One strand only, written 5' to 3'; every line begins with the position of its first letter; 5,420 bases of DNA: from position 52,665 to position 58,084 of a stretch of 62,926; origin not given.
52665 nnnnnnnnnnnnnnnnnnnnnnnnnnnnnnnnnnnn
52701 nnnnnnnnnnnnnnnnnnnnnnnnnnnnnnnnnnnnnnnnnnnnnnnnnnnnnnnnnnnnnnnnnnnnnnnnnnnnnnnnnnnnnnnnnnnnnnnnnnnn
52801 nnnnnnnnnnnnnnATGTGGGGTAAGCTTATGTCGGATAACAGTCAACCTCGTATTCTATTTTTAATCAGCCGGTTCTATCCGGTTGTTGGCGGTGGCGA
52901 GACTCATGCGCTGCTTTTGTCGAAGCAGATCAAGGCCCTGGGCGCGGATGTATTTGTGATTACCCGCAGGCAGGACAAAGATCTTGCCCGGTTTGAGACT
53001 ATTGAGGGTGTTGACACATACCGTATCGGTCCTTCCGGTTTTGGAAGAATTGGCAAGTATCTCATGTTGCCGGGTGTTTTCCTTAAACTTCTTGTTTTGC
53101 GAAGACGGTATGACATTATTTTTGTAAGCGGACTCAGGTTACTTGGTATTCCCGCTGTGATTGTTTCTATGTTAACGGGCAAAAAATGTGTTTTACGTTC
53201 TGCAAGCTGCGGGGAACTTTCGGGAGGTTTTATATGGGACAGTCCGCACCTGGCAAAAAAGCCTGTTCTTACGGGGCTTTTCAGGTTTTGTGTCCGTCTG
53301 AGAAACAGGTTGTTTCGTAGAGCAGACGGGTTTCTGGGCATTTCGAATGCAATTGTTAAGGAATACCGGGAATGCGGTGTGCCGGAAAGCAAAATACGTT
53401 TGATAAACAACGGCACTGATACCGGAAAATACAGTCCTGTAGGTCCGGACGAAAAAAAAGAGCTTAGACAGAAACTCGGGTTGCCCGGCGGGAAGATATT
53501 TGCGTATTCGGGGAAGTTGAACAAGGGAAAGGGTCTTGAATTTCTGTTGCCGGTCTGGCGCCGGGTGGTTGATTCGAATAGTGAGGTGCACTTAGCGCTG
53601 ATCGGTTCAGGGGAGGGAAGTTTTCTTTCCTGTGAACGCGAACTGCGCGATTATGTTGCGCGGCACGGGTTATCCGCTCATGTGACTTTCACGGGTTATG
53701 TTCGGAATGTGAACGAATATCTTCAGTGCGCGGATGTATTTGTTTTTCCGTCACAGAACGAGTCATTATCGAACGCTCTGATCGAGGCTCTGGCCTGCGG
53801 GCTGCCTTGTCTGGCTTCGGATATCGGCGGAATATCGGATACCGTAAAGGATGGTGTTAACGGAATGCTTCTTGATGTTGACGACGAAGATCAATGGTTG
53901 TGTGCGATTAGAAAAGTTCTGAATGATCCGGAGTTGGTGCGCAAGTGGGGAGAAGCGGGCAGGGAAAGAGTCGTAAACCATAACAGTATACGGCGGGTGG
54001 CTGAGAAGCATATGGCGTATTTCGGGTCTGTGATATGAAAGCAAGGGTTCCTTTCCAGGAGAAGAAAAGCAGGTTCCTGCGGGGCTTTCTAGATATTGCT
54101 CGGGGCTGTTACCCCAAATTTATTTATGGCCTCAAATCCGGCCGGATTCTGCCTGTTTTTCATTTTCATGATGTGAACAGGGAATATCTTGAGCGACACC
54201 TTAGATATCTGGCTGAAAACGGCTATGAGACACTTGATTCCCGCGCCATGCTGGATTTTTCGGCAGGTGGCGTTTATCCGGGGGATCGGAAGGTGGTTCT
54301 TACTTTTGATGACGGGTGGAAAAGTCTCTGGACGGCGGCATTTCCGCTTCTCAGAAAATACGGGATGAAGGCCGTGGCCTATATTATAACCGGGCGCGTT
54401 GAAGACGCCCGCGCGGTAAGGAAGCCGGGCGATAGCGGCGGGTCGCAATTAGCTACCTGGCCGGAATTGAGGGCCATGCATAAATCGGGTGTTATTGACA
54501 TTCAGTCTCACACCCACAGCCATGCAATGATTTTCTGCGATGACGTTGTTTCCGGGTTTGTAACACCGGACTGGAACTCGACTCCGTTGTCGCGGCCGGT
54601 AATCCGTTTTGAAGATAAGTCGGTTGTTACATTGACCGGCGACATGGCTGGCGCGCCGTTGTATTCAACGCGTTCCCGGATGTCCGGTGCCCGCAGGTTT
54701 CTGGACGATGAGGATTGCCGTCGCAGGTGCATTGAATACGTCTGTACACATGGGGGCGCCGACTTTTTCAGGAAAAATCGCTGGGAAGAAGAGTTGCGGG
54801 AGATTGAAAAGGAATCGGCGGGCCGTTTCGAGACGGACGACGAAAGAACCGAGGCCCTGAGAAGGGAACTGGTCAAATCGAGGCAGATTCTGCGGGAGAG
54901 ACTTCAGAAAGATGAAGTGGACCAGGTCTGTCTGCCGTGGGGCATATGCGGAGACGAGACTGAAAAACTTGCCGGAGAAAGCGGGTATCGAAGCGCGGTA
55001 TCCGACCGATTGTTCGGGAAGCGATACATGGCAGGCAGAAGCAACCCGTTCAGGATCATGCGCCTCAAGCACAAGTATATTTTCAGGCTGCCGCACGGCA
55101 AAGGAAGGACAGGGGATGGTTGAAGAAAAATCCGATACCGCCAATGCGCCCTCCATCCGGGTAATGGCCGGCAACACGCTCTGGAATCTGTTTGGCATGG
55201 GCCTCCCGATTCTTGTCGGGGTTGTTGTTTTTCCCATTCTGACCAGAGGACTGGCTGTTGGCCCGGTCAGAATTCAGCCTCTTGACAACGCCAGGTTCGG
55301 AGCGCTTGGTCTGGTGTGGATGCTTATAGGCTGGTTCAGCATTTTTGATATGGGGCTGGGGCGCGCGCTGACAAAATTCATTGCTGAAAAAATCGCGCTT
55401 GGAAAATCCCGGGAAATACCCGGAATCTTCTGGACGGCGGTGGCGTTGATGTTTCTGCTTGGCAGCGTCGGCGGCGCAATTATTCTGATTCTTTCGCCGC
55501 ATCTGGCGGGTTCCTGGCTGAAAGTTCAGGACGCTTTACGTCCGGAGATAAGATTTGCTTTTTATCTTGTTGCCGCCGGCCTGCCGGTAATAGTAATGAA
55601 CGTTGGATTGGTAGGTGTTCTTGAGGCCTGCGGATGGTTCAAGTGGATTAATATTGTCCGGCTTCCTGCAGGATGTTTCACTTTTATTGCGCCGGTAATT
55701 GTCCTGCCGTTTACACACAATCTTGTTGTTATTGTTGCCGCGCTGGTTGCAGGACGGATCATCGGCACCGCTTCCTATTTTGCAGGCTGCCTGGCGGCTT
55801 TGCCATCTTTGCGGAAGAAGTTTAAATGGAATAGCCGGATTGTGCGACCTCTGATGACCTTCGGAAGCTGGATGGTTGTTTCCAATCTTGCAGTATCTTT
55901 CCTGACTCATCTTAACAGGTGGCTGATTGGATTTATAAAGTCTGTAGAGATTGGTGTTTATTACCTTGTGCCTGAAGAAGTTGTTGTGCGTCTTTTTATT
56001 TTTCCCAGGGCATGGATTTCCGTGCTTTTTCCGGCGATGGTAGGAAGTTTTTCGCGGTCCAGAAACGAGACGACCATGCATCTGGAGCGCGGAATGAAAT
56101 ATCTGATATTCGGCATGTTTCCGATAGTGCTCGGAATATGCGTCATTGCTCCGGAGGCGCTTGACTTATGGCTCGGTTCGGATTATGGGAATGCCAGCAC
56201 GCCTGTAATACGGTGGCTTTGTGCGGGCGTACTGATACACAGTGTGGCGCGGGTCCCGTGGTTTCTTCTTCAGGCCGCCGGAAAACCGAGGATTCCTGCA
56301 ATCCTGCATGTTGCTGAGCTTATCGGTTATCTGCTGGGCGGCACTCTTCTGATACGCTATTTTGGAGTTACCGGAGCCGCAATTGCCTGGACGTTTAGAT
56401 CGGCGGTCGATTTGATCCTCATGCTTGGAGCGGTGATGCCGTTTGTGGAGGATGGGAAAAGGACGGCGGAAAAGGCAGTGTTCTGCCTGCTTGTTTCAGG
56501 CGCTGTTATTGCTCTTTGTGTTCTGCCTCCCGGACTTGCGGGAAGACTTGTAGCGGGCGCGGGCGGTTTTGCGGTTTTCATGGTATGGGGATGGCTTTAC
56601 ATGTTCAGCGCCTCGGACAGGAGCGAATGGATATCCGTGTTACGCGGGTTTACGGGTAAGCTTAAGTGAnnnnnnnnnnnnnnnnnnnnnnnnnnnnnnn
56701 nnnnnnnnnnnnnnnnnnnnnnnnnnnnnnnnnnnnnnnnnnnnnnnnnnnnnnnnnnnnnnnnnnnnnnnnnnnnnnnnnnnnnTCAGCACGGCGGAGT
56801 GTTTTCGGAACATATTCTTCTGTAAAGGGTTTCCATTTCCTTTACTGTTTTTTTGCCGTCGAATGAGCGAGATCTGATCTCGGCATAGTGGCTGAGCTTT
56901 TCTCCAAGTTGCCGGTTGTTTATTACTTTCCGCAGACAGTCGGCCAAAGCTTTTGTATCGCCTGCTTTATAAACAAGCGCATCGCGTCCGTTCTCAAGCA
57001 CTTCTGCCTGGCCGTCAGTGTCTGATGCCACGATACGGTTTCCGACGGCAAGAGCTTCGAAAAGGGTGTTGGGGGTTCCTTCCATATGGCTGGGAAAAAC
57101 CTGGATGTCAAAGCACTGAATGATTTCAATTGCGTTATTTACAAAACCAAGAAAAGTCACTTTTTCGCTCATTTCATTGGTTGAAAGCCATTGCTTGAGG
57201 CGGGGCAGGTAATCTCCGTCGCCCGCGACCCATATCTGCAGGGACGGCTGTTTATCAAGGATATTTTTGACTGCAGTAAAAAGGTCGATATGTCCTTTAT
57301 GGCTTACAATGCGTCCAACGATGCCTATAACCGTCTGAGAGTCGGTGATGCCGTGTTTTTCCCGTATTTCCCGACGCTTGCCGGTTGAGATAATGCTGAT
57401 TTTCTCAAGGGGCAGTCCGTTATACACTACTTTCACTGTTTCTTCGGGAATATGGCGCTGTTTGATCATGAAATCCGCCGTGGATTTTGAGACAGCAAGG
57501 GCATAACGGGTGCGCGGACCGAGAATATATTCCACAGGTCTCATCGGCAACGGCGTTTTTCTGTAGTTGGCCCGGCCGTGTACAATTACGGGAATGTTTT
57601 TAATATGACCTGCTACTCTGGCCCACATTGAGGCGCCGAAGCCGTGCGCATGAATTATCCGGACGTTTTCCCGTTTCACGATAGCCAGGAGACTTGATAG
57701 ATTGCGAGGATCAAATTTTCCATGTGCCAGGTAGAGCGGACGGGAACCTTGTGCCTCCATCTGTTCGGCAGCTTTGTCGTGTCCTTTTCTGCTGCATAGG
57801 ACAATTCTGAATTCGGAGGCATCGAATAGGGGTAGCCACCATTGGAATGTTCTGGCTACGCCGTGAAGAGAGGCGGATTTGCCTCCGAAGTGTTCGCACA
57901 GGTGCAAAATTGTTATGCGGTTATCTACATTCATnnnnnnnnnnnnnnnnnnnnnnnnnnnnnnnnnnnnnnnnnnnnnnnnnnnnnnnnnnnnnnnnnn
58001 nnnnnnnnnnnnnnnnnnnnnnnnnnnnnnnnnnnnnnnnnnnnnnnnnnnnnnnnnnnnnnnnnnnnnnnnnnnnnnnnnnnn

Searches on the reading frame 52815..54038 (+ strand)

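Call 18: search_protein_families(library=pfam, proteins=[window:52815-54038:+], max_evalue=0.00001)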
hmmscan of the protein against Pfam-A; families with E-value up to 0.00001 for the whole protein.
window:52815-54038:+ (407 aa): 6 families
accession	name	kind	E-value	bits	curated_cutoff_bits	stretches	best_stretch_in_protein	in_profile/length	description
PF00534.26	Glycos_transf_1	-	6.6e-38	130.4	26.4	1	214-385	2-172/172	Glycosyl transferases group 1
PF13692.12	Glyco_trans_1_4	-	5.6e-35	121.1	27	1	227-371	2-142/142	Glycosyl transferases group 1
PF13439.12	Glyco_transf_4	-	8.4e-19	68.7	28.5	1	25-203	1-168/170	Glycosyltransferase Family 4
PF13579.12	Glyco_trans_4_4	-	7.2e-17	62.6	29.7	1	26-200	1-158/158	Glycosyl transferase 4-like domain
PF20706.3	GT4-conflict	-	1.2e-10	41.4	26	1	232-379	203-365/385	Family 4 Glycosyltransferase in conflict systems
PF13524.12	Glyco_trans_1_2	-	6.7e-08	33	25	1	302-398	43-141/144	Glycosyl transferase-like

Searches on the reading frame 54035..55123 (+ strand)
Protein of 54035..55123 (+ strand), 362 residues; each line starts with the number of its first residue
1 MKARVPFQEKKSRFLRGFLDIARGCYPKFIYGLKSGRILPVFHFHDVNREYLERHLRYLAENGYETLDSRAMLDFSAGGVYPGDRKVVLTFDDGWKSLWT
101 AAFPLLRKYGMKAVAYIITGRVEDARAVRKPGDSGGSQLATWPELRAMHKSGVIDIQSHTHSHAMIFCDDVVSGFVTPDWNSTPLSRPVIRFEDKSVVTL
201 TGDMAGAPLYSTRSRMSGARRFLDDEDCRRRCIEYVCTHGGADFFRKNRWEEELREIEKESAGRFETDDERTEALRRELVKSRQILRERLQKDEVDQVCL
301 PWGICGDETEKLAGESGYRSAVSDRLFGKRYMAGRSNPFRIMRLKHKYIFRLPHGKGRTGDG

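Call 18: search_protein_families(library=pfam, proteins=[window:54035-55123:+], max_evalue=0.00001)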
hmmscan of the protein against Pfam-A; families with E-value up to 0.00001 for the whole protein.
window:54035-55123:+ (362 aa): 1 family
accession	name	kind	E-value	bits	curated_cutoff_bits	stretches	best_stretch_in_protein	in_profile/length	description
PF01522.26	Polysacc_deac_1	-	7e-20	71.7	23.1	1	82-164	4-69/124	Polysaccharide deacetylase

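Call 21: search_protein_families(library=ncbifam, proteins=[window:54035-55123:+], max_evalue=0.00001)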
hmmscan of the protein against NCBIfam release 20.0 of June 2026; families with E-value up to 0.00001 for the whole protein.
window:54035-55123:+ (362 aa): 4 families
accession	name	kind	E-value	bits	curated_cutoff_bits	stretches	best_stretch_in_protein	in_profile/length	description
TIGR03938.2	deacetyl_PgaB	equivalog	2.7e-24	85.4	321.9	1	47-162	26-144/621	poly-beta-1,6-N-acetyl-D-glucosamine N-deacetylase PgaB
NF011177.0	PRK14582.1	equivalog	3.5e-16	58.6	923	1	46-166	68-192/671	poly-beta-1,6-N-acetyl-D-glucosamine N-deacetylase PgaB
NF011176.0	PRK14581.1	equivalog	3.9e-13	48.4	1091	1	47-163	69-188/673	poly-beta-1,6-N-acetyl-D-glucosamine N-deacetylase PgaB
TIGR03933.1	PIA_icaB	equivalog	1.1e-11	44.8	248.35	1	43-162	31-142/245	intercellular adhesin biosynthesis polysaccharide N-deacetylase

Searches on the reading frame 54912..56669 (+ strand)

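Call 18: search_protein_families(library=pfam, proteins=[window:54912-56669:+], max_evalue=0.00001)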
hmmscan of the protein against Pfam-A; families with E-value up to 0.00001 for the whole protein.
window:54912-56669:+ (585 aa): 1 family
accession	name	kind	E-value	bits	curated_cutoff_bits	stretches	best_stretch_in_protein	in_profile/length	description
PF13440.11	Polysacc_synt_3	-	1.8e-12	47.5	23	1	126-427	8-290/293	Polysaccharide biosynthesis protein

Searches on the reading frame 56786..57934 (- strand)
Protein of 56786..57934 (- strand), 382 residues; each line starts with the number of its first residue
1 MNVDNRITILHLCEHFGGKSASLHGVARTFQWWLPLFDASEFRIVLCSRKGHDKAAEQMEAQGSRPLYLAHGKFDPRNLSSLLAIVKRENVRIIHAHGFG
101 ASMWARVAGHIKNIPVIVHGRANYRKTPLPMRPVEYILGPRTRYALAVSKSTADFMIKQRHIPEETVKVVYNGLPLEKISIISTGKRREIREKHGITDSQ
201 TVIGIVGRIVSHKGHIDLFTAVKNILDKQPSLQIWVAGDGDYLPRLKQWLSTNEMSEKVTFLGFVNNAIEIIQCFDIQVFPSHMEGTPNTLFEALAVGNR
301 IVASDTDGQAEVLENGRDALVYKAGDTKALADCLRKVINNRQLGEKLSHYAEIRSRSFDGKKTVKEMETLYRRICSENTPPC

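Call 19: search_protein_families(library=pfam, proteins=[window:56786-57934:-], max_evalue=0.00001)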
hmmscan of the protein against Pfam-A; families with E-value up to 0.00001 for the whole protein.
window:56786-57934:- (382 aa): 4 families
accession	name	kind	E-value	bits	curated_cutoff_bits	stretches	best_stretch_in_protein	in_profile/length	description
PF00534.26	Glycos_transf_1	-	1.6e-32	112.9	26.4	1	187-352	2-170/172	Glycosyl transferases group 1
PF13692.12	Glyco_trans_1_4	-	2.1e-28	99.8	27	1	201-340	2-142/142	Glycosyl transferases group 1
PF13439.12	Glyco_transf_4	-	2e-15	57.7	28.5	1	45-177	23-169/170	Glycosyltransferase Family 4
PF13579.12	Glyco_trans_4_4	-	1.8e-07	32.1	29.7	1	25-173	2-158/158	Glycosyl transferase 4-like domain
